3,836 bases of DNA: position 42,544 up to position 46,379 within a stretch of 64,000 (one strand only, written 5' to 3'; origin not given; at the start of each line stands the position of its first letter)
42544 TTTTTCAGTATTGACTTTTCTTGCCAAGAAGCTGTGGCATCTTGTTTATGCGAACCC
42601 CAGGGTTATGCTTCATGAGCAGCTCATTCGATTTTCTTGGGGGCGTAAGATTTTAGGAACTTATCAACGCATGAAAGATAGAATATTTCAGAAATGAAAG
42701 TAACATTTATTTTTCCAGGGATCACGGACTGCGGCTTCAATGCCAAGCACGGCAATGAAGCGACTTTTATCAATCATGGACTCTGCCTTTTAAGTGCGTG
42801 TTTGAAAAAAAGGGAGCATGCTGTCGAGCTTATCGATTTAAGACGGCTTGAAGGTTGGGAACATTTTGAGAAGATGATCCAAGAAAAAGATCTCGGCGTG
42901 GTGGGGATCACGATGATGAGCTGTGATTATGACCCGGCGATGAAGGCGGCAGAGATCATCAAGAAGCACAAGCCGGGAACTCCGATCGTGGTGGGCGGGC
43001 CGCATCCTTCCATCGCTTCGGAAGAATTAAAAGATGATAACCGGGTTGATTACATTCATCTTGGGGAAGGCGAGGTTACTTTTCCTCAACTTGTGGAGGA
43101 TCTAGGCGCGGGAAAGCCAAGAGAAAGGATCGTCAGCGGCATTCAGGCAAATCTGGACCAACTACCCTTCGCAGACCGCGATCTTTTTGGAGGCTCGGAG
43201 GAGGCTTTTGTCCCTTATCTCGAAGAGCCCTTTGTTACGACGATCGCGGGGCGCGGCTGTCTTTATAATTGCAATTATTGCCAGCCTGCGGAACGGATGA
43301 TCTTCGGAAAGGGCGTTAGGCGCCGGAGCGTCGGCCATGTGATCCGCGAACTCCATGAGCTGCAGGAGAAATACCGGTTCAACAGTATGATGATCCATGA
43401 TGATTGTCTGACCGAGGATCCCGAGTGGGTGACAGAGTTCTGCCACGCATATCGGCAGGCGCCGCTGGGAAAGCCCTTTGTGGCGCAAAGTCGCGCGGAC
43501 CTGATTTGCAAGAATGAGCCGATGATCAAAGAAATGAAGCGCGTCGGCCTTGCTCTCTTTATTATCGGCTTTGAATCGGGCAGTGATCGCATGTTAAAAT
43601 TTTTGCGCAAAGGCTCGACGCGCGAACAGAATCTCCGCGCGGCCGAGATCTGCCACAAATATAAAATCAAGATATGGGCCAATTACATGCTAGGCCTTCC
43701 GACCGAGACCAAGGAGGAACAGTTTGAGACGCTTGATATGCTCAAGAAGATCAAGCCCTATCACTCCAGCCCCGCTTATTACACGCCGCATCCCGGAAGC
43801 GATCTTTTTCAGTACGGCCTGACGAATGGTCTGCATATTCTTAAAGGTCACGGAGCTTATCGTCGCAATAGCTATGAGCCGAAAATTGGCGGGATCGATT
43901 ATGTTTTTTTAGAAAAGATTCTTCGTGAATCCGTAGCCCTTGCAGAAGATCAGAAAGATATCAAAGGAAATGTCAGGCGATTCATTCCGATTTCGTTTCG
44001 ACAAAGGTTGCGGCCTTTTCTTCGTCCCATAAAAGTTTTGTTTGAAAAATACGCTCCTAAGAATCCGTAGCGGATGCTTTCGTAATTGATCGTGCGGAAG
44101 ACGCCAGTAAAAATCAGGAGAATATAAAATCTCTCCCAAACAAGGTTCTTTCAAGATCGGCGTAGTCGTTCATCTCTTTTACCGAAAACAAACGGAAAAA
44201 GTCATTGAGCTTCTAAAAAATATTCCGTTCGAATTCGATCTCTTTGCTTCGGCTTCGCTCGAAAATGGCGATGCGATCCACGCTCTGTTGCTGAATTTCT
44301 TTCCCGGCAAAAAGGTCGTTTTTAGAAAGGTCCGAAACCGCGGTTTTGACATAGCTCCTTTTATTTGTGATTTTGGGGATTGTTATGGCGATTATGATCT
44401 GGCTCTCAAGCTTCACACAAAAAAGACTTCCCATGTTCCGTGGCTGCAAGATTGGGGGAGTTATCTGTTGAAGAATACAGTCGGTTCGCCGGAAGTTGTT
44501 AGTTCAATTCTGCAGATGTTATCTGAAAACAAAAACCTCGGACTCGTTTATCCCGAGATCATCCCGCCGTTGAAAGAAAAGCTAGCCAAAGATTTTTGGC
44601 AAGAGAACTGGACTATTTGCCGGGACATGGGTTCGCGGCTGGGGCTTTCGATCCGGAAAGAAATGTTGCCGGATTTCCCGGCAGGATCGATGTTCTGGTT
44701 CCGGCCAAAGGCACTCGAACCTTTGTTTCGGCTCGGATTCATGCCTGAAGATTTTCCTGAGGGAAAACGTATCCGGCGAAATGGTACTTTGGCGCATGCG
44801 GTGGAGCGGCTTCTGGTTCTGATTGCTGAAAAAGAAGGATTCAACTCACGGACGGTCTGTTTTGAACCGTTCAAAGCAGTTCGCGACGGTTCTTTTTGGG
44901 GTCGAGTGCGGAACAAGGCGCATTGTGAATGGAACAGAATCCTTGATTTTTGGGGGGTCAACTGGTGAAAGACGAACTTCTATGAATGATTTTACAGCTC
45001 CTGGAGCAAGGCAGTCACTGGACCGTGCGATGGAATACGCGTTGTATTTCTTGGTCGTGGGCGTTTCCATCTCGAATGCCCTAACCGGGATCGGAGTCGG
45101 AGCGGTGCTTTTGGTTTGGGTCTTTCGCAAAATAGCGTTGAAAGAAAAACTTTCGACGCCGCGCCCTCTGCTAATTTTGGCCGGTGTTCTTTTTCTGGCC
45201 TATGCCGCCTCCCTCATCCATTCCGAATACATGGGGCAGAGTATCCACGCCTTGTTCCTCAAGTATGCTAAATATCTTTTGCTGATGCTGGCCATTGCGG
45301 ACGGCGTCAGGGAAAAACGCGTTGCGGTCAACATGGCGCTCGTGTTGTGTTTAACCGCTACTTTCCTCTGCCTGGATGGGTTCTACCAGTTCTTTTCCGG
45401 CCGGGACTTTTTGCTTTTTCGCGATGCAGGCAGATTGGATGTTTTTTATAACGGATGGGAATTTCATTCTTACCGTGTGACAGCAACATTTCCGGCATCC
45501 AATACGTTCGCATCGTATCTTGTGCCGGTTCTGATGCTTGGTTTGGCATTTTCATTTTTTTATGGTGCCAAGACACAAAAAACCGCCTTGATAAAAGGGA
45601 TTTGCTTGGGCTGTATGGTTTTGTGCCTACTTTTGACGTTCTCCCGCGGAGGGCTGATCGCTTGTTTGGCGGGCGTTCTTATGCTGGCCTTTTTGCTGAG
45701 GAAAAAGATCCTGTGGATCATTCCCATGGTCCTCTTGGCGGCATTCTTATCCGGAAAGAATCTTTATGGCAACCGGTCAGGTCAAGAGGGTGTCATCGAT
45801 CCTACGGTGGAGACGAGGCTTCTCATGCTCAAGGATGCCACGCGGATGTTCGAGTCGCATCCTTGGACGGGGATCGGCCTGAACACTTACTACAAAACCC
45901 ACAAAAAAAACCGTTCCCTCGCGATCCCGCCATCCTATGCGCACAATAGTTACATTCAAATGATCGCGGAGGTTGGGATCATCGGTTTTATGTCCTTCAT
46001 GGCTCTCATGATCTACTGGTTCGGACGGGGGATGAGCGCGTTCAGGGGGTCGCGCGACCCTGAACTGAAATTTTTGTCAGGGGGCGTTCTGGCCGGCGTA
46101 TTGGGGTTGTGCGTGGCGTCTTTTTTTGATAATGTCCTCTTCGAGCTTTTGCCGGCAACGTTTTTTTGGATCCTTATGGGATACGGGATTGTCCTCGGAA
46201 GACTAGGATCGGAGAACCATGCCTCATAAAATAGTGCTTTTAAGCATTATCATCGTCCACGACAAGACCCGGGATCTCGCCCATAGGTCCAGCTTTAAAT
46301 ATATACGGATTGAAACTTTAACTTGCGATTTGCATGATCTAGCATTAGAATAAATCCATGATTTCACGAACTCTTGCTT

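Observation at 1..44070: Three class B (B12-binding) radical SAM enzymes plus four class I methyltransferases imply an unusually heavily C- and O-methylated glycan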

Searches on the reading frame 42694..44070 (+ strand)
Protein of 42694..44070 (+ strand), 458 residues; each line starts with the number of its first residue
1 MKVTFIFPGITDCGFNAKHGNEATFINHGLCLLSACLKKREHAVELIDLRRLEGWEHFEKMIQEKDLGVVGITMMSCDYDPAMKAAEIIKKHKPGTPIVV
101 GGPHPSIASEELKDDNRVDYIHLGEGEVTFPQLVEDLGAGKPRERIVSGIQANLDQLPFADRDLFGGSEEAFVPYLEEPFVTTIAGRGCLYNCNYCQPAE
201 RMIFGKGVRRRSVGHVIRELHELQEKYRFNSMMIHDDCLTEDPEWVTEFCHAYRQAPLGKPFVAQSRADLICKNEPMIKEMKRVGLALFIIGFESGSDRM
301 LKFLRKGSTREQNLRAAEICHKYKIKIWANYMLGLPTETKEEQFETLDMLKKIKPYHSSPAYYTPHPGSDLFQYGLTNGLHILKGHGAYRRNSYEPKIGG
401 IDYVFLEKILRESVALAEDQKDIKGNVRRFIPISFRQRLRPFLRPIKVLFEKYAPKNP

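Call 3: search_protein_families(library=pfam, proteins=[window:42694-44070:+], max_evalue=0.01)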
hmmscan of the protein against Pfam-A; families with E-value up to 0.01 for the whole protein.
window:42694-44070:+ (458 aa): 2 families
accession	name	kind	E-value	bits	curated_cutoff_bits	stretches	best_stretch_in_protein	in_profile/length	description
PF02310.24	B12-binding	-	5.3e-17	62.2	32.1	1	27-133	14-120/121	B12 binding domain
PF04055.27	Radical_SAM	-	5.6e-17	62.8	29.5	1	185-349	3-165/166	Radical SAM superfamily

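Call 10: search_protein_families(library=ncbifam, proteins=[window:42694-44070:+], max_evalue=0.001)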
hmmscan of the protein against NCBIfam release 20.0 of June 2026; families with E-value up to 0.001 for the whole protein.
window:42694-44070:+ (458 aa): 26 families (the best 25 are shown)
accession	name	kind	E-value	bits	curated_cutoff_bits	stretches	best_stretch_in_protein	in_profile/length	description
TIGR03471.1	HpnJ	equivalog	2.8e-40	138.6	577.6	1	66-380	68-392/472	hopanoid biosynthesis associated radical SAM protein HpnJ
TIGR04013.1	B12_SAM_MJ_1487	hypoth_equivalog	1.1e-33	116.7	251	1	52-372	29-354/382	TIGR04013 family B12-binding domain/radical SAM domain-containing protein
TIGR04072.2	rSAM_ladder_B12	equivalog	8.9e-31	107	360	1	29-354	20-350/443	lipid biosynthesis B12-binding/radical SAM protein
NF050148.1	rSAM_ApyD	equivalog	9.9e-31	106.8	750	1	57-353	65-366/645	RiPP biosynthesis radical SAM protein ApyD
TIGR02026.1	BchE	equivalog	6.3e-27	94.6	481.35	1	37-373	32-385/497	magnesium-protoporphyrin IX monomethyl ester anaerobic oxidative cyclase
TIGR04479.1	bcpD_PhpK_rSAM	subfamily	3.8e-26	91.5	600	1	21-356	66-412/504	PhpK family radical SAM P-methyltransferase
TIGR04014.1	B12_SAM_MJ_0865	equivalog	5.3e-25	88.1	360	2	267-354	252-337/434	methyl-coenzyme M reductase glutamine C-methyltransferase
TIGR04367.1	HpnR_B12_rSAM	equivalog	1.9e-22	79.5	650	1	29-372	24-370/490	hopanoid C-3 methylase HpnR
TIGR03975.1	rSAM_ocin_1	subfamily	1.6e-21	76.5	281.85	1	59-354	121-431/606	RiPP maturation radical SAM C-methyltransferase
NF038361.1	rSAM_Sden_1168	equivalog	4.2e-21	75.1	575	1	56-381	130-479/560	Sden_1168 family B12-binding radical SAM P-methyltransferase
TIGR04385.1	B12_rSAM_cofa1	equivalog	2.8e-14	53.2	450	1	29-358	22-369/438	B12 lower ligand biosynthesis radical SAM protein BzaD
TIGR04190.1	B12_SAM_Ta0216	equivalog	1.5e-11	43.6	500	1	172-355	211-397/554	TIGR04190 family B12-binding domain/radical SAM domain protein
NF033070.1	rSAM_AprD4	equivalog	1.6e-11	43.8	500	1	125-379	143-394/456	AprD4 family radical SAM diol-dehydratase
NF033712.0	B12_rSAM_KedN5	subfamily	7.5e-11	41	700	1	58-142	54-139/624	KedN5 family methylcobalamin-dependent radical SAM C-methyltransferase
NF040546.1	rSAM_CUAEP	equivalog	1.7e-10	40.2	500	1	28-352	14-340/468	CUAEP/CCAEP-tail radical SAM (seleno)protein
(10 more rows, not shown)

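Call 19: search_solved_structures(query=window:42694-44070:+, max_evalue=0.01)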
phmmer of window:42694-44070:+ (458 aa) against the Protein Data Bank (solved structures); distinct sequences matched with E-value up to 0.01: 3.
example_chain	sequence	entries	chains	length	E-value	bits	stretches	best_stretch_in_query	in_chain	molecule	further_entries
6fd2_B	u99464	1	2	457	4.7e-11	45.3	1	153-379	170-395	Putative apramycin biosynthetic oxidoreductase 4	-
9ccb_A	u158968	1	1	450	1.8e-10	43.4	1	186-371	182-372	Radical SAM core domain-containing protein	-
7kdx_A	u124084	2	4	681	0.0014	20.6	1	72-150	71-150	Methyltransferase TokK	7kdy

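Call 36: find_homologous_proteins(query=window:42694-44070:+, max_evalue=1e-20)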
Query window:42694-44070:+ (458 aa): 2026 proteins with E <= 1e-20 among 5919 candidates; the best 120 are listed.
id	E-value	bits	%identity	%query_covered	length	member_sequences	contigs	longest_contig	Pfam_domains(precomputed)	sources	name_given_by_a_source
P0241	0.0e+0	1075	100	100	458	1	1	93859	PF04055.28,PF02310.25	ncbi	ncbi:MAG: radical SAM protein [Candidatus Omnitrophota bacterium]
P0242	6.6e-274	927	86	99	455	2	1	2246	PF04055.28,PF02310.25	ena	-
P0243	5.3e-273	924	85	99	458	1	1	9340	PF04055.28,PF02310.25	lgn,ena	-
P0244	2.2e-247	839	80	97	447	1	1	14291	PF04055.28,PF02310.25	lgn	-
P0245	7.4e-234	795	73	98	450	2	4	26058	PF04055.28,PF02310.25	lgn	-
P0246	1.3e-226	771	80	90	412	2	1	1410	PF04055.28,PF02310.25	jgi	-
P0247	5.4e-225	766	71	98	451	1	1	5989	PF04055.28,PF02310.25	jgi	jgi:anaerobic magnesium-protoporphyrin IX monomethyl ester cyclase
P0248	5.2e-210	716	67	97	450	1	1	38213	PF04055.28,PF02310.25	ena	-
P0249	9.0e-206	702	67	98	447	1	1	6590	PF04055.28,PF02310.25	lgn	-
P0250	3.2e-205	700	90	73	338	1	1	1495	PF04055.28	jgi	jgi:radical SAM superfamily enzyme YgiQ (UPF0313 family)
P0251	8.1e-202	689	65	97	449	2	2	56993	PF04055.28,PF02310.25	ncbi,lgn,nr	ncbi:MAG: radical SAM protein [Candidatus Omnitrophica bacterium]|nr:radical SAM protein [Candidatus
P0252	1.7e-201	688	64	98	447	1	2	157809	PF04055.28,PF02310.25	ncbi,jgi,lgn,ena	-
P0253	1.0e-197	676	65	95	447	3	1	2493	PF04055.28,PF02310.25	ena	-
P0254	7.2e-181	620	61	96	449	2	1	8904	PF04055.28,PF02310.25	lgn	-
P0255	1.5e-180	619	60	98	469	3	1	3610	PF04055.28,PF02310.25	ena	-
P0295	5.0e-170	584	58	93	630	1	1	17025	PF04055.28,PF02310.25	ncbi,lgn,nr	ncbi:MAG: radical SAM protein [Candidatus Methanoperedens sp.]|nr:radical SAM protein [Candidatus Me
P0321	6.7e-167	574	59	92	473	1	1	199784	PF04055.28,PF02310.25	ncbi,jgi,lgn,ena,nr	ncbi:MAG: B12-binding domain-containing radical SAM protein [Nitrospinota bacterium]|nr:B12-binding 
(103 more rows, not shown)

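Call 37: find_encoding_contigs(protein=P0252, flank=8000, max_places=1)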
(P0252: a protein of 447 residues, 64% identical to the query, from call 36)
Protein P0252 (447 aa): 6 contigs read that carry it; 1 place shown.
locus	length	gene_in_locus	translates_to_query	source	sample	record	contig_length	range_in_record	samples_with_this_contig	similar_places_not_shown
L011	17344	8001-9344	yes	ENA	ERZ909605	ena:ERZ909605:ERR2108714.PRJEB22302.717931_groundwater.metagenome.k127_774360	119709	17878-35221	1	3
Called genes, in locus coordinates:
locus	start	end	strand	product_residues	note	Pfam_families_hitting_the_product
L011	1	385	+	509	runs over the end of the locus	PF03958:Secretin_N, PF00263:Secretin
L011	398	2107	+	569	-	PF05157:MshEN, PF00437:T2SSE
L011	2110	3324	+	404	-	PF28597:T2SSF_N, PF00482:T2SSF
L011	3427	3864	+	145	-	PF07963:N_methyl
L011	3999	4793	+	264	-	PF01061:ABC2_membrane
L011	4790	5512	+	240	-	PF13476:AAA_23 (weak), PF13555:AAA_29 (weak), PF00005:ABC_tran, PF13304:AAA_21 (faint)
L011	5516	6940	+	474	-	PF08241:Methyltransf_11 (weak), PF05175:MTS, PF13489:Methyltransf_23, PF02353:CMAS, PF08241:Methyltransf_11, PF08242:Methyltransf_12, PF13649:Methyltransf_25, PF13847:Methyltransf_31, +3 more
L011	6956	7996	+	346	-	PF00535:Glycos_transf_2, PF13641:Glyco_tranf_2_3, PF13632:Glyco_trans_2_3 (faint)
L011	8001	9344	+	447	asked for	PF02310:B12-binding, PF04055:Radical_SAM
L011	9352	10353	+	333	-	PF00535:Glycos_transf_2, PF10111:Glyco_tranf_2_2, PF13641:Glyco_tranf_2_3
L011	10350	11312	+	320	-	PF00535:Glycos_transf_2, PF13641:Glyco_tranf_2_3, PF13632:Glyco_trans_2_3 (weak)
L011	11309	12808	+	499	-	PF02310:B12-binding, PF04055:Radical_SAM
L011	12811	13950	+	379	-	PF03808:Glyco_tran_WecG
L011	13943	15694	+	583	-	PF04932:Wzy_C, PF07719:TPR_2 (faint), PF00515:TPR_1 (weak)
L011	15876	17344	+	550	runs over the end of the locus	PF00920:ILVD_EDD_N, PF24877:ILV_EDD_C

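Call 38: find_encoding_contigs(protein=P0321, flank=8000, max_places=1)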
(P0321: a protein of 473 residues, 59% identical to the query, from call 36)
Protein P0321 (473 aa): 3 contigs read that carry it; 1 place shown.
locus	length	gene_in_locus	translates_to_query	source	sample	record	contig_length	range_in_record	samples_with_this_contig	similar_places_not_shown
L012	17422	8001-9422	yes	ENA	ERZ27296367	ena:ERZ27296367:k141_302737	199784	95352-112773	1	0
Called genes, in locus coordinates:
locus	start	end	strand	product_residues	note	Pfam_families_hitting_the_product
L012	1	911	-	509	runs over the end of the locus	PF01935:DUF87 (faint), PF05872:HerA_C, PF13401:AAA_22 (faint)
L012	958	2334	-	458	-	PF01235:Na_Ala_symp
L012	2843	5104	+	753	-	PF00082:Peptidase_S8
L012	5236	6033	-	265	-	PF01061:ABC2_membrane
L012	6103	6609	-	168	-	-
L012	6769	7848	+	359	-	PF13469:Sulfotransfer_3 (weak)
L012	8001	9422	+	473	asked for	PF02310:B12-binding, PF04055:Radical_SAM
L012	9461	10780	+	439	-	PF00005:ABC_tran, PF14524:Wzt_C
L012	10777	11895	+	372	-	PF00535:Glycos_transf_2, PF13641:Glyco_tranf_2_3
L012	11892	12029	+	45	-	-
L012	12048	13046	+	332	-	PF00106:adh_short (weak), PF01073:3Beta_HSD, PF01370:Epimerase, PF02719:Polysacc_synt_2, PF04321:RmlD_sub_bind, PF07993:NAD_binding_4 (faint), PF08659:KR (faint), PF16363:GDP_Man_Dehyd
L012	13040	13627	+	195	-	PF25084:LbH_EIF2B (faint), PF25087:GMPPB_C (faint), PF00132:Hexapep (weak), PF14602:Hexapep_2 (faint), PF00132:Hexapep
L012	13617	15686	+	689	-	PF00535:Glycos_transf_2, PF01041:DegT_DnrJ_EryC1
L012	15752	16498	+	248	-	PF25084:LbH_EIF2B (faint), PF25087:GMPPB_C (faint), PF00132:Hexapep, PF14602:Hexapep_2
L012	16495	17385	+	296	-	-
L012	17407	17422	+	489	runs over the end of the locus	PF02310:B12-binding, PF04055:Radical_SAM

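Call 39: find_encoding_contigs(protein=P0295, flank=8000, max_places=1)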
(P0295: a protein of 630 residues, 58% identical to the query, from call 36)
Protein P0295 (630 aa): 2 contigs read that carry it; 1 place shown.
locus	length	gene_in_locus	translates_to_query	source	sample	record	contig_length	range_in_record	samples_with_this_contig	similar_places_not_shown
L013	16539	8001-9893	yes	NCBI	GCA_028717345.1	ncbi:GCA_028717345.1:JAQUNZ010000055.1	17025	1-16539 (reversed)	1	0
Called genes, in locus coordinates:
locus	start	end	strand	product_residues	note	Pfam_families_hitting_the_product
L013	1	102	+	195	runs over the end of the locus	PF02596:DUF169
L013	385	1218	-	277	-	-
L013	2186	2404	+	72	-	-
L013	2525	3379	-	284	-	PF00953:Glycos_transf_4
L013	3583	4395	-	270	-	PF00535:Glycos_transf_2, PF13632:Glyco_trans_2_3 (faint), PF13641:Glyco_tranf_2_3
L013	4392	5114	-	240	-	PF00535:Glycos_transf_2, PF10111:Glyco_tranf_2_2, PF13641:Glyco_tranf_2_3 (weak)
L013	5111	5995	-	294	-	PF00535:Glycos_transf_2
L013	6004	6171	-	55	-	-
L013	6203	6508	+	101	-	-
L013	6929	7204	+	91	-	PF04365:BrnT_toxin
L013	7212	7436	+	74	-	-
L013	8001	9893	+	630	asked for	PF02310:B12-binding, PF04055:Radical_SAM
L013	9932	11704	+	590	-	PF02310:B12-binding, PF04055:Radical_SAM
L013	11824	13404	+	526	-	PF00535:Glycos_transf_2, PF13641:Glyco_tranf_2_3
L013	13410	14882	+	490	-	PF00535:Glycos_transf_2, PF10111:Glyco_tranf_2_2 (weak), PF13641:Glyco_tranf_2_3, PF13632:Glyco_trans_2_3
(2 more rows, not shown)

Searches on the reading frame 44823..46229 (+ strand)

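Call 8: search_protein_families(library=pfam, proteins=[window:44823-46229:+], max_evalue=0.001)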
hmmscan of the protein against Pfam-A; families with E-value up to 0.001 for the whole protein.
window:44823-46229:+ (468 aa): 1 family
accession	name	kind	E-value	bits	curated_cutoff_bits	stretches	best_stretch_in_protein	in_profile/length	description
PF04932.20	Wzy_C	-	2.2e-22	79.9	31.7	1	262-393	3-149/149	O-Antigen ligase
